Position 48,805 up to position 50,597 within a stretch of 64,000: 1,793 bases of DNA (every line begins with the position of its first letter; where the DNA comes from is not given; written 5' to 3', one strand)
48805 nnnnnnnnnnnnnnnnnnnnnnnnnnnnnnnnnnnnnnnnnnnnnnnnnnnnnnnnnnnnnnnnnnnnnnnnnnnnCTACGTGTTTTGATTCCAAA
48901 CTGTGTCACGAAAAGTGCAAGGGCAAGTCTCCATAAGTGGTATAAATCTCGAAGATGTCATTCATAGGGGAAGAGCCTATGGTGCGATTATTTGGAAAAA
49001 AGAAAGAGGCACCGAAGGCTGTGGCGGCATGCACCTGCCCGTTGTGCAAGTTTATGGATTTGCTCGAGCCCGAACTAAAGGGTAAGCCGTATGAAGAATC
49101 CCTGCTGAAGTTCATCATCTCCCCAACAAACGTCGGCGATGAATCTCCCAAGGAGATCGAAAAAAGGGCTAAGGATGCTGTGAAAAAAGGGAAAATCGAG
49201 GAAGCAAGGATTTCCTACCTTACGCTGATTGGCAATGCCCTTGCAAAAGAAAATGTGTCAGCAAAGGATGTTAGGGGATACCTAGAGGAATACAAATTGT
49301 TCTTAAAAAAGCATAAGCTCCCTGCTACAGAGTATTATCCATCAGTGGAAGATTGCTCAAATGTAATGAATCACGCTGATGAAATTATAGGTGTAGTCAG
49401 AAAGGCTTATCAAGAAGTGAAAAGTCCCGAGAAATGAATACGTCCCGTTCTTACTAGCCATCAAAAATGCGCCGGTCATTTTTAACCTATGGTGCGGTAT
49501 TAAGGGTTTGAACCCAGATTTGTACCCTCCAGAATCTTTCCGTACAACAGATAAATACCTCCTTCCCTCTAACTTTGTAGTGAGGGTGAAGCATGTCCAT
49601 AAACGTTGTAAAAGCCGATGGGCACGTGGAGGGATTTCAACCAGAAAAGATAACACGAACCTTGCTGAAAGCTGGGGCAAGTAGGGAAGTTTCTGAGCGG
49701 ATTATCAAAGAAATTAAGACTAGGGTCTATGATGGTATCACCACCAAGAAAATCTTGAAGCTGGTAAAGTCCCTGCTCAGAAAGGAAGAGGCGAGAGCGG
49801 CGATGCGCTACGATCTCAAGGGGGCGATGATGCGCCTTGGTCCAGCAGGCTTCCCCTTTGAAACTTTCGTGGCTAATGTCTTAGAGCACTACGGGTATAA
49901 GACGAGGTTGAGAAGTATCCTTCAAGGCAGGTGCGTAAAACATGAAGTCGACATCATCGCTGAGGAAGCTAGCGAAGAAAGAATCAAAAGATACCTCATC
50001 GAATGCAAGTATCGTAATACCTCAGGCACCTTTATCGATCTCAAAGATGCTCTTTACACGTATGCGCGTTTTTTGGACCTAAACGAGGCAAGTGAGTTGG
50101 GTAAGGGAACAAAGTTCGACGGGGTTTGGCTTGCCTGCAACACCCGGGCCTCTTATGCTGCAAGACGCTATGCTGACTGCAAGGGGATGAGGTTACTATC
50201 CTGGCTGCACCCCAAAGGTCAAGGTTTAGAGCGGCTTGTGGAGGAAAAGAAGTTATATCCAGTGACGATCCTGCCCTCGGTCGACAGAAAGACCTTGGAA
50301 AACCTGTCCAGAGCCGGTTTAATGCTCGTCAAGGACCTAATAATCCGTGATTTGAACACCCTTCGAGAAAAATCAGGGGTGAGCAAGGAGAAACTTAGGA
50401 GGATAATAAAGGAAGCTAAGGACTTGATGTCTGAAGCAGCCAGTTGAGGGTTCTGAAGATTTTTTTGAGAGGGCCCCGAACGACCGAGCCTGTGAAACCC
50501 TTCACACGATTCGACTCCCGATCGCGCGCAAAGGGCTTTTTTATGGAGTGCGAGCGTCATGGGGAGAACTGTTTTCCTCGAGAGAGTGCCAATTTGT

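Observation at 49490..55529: tRNA-Leu(CAG) integration hotspot: five decayed, AT-shifted copies of the tRNA 3' half staggered over 6 kb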

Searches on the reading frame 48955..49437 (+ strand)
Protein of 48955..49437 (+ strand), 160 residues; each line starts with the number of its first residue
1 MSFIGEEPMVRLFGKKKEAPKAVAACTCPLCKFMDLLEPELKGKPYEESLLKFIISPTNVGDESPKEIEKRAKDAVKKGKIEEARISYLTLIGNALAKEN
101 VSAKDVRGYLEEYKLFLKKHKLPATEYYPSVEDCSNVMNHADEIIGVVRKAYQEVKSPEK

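Call 8: search_protein_families(library=pfam, proteins=[window:48955-49437:+], max_evalue=0.1)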
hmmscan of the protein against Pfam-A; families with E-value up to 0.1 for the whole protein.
window:48955-49437:+ (160 aa): 1 family
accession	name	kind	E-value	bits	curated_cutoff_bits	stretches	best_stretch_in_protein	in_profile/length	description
PF25195.1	DPC2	-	0.015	16.2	70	1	72-114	61-97/105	Diatom pyrenoid component 2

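Call 23: search_protein_families(library=phrogs, proteins=[window:48955-49437:+], max_evalue=1)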
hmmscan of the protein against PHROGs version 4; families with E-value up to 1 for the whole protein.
window:48955-49437:+ (160 aa): 0 families

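Call 81: search_protein_families(library=ncbifam, proteins=[window:48955-49437:+], max_evalue=0.001)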
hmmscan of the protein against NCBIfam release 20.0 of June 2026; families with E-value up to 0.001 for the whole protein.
window:48955-49437:+ (160 aa): 0 families

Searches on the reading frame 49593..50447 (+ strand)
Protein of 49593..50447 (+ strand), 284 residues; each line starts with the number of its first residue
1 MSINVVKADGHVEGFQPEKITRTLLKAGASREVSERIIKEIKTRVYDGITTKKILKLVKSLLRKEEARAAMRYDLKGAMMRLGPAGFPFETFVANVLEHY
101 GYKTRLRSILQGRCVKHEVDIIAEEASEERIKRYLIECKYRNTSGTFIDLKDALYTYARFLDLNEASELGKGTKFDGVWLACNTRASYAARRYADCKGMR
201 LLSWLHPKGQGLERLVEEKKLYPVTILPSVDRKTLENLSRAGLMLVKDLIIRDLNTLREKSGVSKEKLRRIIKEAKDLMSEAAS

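Call 8: search_protein_families(library=pfam, proteins=[window:49593-50447:+], max_evalue=0.1)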
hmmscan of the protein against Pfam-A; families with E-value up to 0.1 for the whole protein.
window:49593-50447:+ (284 aa): 8 families
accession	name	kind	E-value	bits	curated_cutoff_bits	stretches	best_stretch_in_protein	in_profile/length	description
PF22357.2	AF1548-like_C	-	2.4e-14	53.6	23.9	1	222-278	1-55/56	AF1548-like, C-terminal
PF03477.21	ATP-cone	-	1.5e-09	38.7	25.8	1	3-71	1-76/88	ATP cone domain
PF04471.18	Mrr_cat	-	0.00028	21.4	21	1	88-142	8-58/115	Restriction endonuclease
PF14520.12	HHH_5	-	0.0004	21.2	27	1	228-277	8-57/57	Helix-hairpin-helix domain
PF02021.23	UPF0102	-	0.0014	19.4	23.6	1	90-145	2-46/80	Uncharacterised protein family UPF0102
PF21794.3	RAD51D_N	-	0.003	18.2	27.3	1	228-269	10-51/60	RAD51D, N-terminal domain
PF13635.12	DUF4143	-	0.029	14.5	28.1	1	84-140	105-159/160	Domain of unknown function (DUF4143)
PF03008.20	DUF234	-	0.062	14.2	22.5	0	116-143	67-92/100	Archaea bacterial proteins of unknown function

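Call 23: search_protein_families(library=phrogs, proteins=[window:49593-50447:+], max_evalue=1)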
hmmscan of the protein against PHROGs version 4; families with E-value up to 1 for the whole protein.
window:49593-50447:+ (284 aa): 5 families
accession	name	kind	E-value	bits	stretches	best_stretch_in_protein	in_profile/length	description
phrog_84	-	DNA, RNA and nucleotide metabolism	1.4e-05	24.4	1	1-60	61-123/975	ribonucleoside-diphosphate reductase large subunit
phrog_3987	-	DNA, RNA and nucleotide metabolism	4e-05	23.4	1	1-58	2-60/467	ribonucleotide reductase large subunit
phrog_244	-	DNA, RNA and nucleotide metabolism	0.089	14.1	1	88-143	14-61/186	RusA-like Holliday junction resolvase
phrog_3049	-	unknown function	0.31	12.4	1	247-279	8-38/53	-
phrog_29416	-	unknown function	0.49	10.4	1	173-205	101-133/460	-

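Call 81: search_protein_families(library=ncbifam, proteins=[window:49593-50447:+], max_evalue=0.001)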
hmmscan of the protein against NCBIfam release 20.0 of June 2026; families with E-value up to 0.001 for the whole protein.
window:49593-50447:+ (284 aa): 2 families
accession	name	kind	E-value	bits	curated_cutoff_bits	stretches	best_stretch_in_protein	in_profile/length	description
NF003301.0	PRK04301.1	equivalog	7e-05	22.1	259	1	224-279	7-62/316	DNA repair and recombination protein RadA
NF011532.0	PRK14973.1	equivalog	0.00071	17.5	930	0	206-277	861-932/936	DNA topoisomerase I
